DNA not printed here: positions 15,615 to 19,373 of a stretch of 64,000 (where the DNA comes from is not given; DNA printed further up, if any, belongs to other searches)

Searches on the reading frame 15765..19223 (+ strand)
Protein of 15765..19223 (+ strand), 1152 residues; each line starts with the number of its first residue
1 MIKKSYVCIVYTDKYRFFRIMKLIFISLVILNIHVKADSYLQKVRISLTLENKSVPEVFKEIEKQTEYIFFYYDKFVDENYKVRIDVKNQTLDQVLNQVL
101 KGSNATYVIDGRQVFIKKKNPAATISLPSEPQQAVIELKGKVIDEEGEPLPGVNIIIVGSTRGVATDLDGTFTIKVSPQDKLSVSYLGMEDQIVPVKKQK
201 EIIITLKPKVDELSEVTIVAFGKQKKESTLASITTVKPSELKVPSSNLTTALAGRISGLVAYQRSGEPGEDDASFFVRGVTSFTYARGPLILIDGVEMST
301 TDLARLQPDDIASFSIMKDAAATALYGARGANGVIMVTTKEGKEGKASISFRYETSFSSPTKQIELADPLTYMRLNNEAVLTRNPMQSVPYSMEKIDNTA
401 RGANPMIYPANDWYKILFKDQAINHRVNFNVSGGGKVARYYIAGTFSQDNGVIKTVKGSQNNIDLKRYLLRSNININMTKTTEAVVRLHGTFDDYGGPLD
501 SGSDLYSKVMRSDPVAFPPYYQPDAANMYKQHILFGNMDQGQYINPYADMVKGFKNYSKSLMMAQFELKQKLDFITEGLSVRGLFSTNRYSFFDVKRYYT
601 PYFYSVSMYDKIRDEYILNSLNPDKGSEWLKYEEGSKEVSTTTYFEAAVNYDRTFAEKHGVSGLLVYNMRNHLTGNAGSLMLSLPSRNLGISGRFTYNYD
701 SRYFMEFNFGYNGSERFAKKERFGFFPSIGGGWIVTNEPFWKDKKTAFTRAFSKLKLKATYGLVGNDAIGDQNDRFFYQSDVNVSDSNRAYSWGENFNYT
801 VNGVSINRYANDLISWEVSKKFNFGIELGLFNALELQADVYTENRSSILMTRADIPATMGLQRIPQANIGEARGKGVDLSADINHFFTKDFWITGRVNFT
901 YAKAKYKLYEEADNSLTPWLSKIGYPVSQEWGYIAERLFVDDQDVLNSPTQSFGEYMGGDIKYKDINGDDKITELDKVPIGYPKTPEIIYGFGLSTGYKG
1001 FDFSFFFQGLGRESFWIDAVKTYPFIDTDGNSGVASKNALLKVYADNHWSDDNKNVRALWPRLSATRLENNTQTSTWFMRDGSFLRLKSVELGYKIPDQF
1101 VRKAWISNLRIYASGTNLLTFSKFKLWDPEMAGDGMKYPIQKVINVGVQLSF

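Call 69: search_protein_families(library=pfam, proteins=[window:15765-19223:+], max_evalue=0.00001)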
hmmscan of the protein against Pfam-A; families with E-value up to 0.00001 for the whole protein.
window:15765-19223:+ (1152 aa): 4 families
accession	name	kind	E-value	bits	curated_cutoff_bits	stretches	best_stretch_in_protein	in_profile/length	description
PF13715.12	CarbopepD_reg_2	-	6.8e-17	61.7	32.2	1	138-218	1-88/88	CarboxypepD_reg-like domain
PF07715.20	Plug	-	1e-15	58.6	23.9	1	226-334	2-107/107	TonB-dependent Receptor Plug Domain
PF07660.19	STN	-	2.6e-11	43.5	28.4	1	70-119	3-52/52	Secretin and TonB N terminus short domain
PF13620.12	CarboxypepD_reg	-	4.3e-10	40.2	32.3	1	138-195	2-65/82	Carboxypeptidase regulatory-like domain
